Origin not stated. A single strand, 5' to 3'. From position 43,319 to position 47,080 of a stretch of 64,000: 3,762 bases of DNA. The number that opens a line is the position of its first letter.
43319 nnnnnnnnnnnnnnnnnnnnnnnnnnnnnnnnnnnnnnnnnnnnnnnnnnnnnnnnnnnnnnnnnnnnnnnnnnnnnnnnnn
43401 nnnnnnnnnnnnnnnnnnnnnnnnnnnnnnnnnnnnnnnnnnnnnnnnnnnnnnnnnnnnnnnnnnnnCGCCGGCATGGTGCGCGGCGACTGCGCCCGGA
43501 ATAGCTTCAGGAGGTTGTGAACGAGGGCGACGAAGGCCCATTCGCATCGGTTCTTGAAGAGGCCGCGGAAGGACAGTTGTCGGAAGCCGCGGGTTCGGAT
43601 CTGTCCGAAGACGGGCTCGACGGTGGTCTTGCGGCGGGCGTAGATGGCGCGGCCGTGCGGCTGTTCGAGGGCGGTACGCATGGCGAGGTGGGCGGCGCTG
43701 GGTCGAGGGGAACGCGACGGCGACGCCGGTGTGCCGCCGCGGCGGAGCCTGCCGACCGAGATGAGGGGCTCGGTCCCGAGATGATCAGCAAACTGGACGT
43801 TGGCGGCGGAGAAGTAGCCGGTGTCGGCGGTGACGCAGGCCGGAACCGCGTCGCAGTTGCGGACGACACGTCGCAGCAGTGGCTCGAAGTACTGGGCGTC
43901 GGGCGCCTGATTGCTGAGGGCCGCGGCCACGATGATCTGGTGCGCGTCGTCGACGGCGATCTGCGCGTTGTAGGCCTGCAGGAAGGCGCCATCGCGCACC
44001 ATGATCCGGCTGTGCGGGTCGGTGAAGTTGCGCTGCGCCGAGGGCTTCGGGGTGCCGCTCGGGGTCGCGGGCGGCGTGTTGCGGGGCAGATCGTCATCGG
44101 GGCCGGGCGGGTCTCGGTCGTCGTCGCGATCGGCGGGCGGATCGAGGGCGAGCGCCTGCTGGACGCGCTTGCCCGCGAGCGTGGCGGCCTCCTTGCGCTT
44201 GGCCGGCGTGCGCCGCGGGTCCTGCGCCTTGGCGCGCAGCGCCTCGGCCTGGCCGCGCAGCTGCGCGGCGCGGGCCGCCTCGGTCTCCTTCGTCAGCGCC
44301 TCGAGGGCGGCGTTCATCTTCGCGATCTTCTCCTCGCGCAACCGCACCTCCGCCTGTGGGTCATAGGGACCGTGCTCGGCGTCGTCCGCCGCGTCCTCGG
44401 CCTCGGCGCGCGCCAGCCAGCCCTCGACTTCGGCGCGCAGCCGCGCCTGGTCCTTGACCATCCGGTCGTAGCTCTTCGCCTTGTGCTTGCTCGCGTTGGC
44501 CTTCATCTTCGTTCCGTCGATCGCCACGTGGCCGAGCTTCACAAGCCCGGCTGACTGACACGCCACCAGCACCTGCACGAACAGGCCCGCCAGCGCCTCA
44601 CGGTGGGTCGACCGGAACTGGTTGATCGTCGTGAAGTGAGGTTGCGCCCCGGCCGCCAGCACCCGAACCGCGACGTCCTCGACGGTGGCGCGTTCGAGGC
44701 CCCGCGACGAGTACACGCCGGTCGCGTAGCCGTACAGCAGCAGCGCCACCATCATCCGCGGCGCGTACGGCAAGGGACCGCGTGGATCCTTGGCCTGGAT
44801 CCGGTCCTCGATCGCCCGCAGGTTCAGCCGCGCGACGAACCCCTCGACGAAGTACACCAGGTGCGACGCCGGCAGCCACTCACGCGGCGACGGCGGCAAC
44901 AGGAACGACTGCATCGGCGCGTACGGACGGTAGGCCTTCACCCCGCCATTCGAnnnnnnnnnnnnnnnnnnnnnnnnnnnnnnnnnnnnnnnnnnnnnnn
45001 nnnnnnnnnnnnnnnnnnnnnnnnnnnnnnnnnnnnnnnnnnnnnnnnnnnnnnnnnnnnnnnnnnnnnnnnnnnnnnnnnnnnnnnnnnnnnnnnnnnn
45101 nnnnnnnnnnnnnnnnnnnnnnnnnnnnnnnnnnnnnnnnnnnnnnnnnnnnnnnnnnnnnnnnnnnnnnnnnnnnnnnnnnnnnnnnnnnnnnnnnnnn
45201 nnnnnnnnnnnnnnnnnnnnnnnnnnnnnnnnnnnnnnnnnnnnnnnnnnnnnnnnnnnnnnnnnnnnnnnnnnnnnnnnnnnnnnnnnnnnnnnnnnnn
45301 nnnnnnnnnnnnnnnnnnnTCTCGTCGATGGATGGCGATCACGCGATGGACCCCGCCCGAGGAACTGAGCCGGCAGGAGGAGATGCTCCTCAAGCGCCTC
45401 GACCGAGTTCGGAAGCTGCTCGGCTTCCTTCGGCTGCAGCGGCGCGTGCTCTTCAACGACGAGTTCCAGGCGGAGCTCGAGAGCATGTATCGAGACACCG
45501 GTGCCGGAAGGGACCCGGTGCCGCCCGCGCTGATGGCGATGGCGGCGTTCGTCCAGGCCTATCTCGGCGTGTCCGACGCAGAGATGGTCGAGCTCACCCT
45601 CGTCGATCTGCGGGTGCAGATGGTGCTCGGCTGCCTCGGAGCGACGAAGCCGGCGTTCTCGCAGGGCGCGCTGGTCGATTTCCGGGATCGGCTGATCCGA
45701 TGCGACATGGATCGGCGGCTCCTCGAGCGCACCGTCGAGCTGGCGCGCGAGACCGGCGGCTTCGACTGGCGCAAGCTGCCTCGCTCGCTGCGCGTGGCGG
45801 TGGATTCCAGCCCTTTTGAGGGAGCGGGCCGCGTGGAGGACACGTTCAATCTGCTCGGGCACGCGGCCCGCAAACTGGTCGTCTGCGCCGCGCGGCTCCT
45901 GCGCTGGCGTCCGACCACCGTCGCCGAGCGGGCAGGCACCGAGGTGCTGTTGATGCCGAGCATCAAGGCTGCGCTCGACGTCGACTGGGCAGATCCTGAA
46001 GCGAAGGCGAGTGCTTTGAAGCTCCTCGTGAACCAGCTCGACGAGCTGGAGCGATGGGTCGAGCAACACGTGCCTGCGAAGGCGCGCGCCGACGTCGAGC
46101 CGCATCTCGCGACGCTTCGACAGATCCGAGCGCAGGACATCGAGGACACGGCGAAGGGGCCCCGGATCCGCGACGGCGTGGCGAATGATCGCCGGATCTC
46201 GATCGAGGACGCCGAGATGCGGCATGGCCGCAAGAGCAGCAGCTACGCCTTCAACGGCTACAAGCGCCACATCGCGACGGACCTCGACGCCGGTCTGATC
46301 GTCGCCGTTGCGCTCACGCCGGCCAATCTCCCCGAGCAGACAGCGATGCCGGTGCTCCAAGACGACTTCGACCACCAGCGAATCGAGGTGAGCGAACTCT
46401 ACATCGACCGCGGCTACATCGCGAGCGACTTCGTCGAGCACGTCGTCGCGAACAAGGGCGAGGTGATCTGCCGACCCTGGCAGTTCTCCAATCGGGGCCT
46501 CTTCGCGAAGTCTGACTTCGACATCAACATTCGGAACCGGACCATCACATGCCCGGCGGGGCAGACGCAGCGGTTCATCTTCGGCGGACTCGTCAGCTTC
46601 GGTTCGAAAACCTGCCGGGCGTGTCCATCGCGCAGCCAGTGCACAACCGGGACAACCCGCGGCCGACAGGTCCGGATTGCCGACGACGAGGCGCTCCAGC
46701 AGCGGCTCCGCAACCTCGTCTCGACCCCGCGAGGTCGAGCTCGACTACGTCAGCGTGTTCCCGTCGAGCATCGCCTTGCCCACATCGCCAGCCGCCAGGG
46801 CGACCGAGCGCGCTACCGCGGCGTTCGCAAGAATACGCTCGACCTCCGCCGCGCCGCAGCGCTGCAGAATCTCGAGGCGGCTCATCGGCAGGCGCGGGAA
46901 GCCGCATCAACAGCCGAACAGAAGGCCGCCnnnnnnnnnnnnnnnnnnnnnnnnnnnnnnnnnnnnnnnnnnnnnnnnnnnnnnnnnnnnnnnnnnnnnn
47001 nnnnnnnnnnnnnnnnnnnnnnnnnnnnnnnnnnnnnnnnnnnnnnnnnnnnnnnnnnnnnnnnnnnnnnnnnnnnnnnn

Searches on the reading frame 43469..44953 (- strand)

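Call 72: search_protein_families(library=pfam, proteins=[window:43469-44953:-], max_evalue=0.0001)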
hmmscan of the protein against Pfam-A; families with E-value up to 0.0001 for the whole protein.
window:43469-44953:- (495 aa): 3 families
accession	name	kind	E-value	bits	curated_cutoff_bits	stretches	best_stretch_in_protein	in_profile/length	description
PF01609.27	DDE_Tnp_1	-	2.7e-15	57.1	23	1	322-481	30-200/200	Transposase DDE domain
PF05598.16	DUF772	-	9.8e-13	48.4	23.1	1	61-128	3-74/74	Transposase domain (DUF772)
PF13751.12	DDE_Tnp_1_6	-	2.1e-11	44.6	25.1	1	419-484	58-124/125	Transposase DDE domain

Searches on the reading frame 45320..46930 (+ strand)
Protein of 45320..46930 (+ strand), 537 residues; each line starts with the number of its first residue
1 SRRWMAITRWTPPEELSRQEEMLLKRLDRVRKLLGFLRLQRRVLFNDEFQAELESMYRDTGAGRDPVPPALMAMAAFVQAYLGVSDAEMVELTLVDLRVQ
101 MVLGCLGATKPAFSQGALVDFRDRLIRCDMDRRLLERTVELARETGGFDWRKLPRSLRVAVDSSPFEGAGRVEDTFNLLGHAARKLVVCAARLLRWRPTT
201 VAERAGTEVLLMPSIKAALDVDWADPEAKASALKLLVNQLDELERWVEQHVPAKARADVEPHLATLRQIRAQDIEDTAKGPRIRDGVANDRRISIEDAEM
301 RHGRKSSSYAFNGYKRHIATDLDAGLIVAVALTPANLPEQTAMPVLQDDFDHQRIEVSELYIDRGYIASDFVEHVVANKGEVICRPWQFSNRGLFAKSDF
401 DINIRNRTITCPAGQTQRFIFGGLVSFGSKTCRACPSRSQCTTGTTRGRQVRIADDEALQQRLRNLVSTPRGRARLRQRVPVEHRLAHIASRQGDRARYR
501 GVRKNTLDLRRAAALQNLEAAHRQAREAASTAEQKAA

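Call 72: search_protein_families(library=pfam, proteins=[window:45320-46930:+], max_evalue=0.0001)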
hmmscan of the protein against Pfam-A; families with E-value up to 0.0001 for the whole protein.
window:45320-46930:+ (537 aa): 4 families
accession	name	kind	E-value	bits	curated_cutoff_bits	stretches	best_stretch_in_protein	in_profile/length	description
PF01609.27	DDE_Tnp_1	-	2e-14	54.3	23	1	302-518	25-200/200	Transposase DDE domain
PF13751.12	DDE_Tnp_1_6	-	5.3e-14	53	25.1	1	411-519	2-122/125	Transposase DDE domain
PF05598.16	DUF772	-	2.7e-09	37.3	23.1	1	63-137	1-73/74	Transposase domain (DUF772)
PF13612.12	DDE_Tnp_1_3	-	2.3e-05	24.9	27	1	301-382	34-107/155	Transposase DDE domain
